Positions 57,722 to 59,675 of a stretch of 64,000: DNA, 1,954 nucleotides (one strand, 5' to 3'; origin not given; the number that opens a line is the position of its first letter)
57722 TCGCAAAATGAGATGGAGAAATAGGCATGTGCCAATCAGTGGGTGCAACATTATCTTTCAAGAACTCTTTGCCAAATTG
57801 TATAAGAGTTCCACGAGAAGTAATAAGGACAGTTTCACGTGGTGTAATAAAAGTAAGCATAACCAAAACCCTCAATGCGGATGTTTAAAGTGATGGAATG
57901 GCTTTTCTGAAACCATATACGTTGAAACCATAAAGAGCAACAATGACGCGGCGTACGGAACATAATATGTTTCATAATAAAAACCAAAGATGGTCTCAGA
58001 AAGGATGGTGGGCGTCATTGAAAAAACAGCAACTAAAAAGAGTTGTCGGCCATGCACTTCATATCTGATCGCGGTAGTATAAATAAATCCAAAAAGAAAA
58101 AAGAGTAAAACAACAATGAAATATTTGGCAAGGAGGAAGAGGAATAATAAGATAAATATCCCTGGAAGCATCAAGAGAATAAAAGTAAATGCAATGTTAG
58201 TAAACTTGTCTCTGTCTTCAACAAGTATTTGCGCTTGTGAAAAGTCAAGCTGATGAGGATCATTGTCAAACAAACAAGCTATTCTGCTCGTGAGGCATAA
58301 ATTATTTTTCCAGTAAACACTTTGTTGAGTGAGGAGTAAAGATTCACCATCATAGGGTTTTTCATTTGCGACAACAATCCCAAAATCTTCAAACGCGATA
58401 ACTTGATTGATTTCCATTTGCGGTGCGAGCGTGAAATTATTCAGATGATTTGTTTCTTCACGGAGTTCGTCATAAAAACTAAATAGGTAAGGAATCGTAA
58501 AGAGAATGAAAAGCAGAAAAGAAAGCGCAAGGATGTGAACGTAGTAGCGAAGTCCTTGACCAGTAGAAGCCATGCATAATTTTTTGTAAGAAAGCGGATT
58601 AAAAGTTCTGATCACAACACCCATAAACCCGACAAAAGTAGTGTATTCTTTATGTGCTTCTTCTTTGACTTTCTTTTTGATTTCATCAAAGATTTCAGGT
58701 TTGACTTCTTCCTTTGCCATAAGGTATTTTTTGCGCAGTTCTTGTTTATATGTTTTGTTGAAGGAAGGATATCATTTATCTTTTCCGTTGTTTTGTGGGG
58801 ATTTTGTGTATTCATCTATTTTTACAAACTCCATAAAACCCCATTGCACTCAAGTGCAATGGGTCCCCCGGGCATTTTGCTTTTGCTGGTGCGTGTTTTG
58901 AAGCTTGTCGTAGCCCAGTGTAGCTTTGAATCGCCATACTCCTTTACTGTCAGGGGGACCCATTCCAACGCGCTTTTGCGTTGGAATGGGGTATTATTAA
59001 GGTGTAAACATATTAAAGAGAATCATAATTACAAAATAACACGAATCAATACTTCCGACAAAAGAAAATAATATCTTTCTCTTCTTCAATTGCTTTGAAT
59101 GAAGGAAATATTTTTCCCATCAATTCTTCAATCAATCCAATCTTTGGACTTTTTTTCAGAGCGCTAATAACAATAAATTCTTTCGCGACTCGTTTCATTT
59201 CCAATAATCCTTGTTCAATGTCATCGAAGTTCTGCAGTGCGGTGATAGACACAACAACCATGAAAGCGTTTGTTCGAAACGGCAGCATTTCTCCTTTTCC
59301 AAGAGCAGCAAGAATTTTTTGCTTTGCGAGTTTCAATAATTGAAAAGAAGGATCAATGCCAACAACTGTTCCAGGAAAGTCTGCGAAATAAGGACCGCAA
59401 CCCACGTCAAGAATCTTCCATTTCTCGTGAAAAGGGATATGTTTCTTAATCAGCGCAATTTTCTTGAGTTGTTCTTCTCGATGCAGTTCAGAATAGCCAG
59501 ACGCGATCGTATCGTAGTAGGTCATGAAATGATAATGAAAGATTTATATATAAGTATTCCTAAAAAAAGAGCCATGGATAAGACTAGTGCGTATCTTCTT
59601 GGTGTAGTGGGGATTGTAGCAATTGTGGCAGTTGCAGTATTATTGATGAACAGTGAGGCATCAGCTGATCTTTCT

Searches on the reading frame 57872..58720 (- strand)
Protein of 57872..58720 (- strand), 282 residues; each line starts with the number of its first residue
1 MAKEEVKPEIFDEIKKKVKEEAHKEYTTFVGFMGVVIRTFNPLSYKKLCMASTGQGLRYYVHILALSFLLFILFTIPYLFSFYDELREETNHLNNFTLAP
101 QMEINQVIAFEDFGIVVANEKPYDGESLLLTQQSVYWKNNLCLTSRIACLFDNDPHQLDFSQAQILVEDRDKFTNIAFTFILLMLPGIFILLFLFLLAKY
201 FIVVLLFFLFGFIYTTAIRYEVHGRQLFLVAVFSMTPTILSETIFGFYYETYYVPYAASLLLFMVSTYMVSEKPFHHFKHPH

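Call 12: search_protein_families(library=pfam, proteins=[window:57872-58720:-])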
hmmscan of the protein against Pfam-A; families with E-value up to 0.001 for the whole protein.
window:57872-58720:- (282 aa): 1 family
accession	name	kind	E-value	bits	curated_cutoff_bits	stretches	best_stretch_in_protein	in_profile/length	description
PF06691.16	DUF1189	-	7.4e-09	35.9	28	1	39-269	8-240/244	Protein of unknown function (DUF1189)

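Call 24: find_encoding_contigs(protein=window:57872-58720:-, flank=3000, max_places=10)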
Protein window:57872-58720:- (282 aa): 1 contig read that carries it; 1 place shown.
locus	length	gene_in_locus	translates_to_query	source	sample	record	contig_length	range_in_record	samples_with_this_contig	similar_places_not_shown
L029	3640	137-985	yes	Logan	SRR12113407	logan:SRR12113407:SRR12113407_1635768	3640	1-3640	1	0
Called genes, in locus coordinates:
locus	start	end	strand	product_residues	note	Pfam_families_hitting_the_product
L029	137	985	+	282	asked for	PF06691:DUF1189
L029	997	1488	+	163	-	PF01613:Flavin_Reduct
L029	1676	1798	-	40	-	-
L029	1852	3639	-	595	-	?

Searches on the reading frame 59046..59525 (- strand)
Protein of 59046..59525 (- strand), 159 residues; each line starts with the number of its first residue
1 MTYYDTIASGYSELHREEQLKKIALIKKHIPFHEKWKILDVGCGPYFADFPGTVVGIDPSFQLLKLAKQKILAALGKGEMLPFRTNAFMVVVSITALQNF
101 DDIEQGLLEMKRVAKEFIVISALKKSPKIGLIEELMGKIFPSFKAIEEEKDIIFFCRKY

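Call 12: search_protein_families(library=pfam, proteins=[window:59046-59525:-])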
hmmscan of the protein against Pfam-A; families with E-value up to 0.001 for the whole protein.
window:59046-59525:- (159 aa): 4 families
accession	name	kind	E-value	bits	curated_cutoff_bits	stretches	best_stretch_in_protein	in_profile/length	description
PF08241.18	Methyltransf_11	-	4e-11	43.8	21.2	1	39-115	1-88/95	Methyltransferase domain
PF13649.12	Methyltransf_25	-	9.5e-08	33.1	27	1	38-115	1-94/97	Methyltransferase domain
PF13847.12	Methyltransf_31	-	0.0004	20.5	27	0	34-120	3-107/145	Methyltransferase domain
PF01209.24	Ubie_methyltran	-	0.00062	19.6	20.1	0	52-116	73-145/233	ubiE/COQ5 methyltransferase family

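Call 22: find_encoding_contigs(protein=window:59046-59525:-, flank=4000, max_places=10)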
Protein window:59046-59525:- (159 aa): 1 contig read that carries it; 1 place shown.
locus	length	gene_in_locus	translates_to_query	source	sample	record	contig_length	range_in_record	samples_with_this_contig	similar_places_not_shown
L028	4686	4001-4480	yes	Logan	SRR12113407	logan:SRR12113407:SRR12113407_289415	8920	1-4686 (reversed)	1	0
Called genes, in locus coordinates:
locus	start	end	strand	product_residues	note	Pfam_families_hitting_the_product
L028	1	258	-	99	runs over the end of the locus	-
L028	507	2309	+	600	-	PF00999:Na_H_Exchanger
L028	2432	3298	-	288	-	PF01041:DegT_DnrJ_EryC1 (weak), PF27296:MJ1341_C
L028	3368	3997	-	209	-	PF07705:CARDB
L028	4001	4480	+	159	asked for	PF08241:Methyltransf_11, PF13649:Methyltransf_25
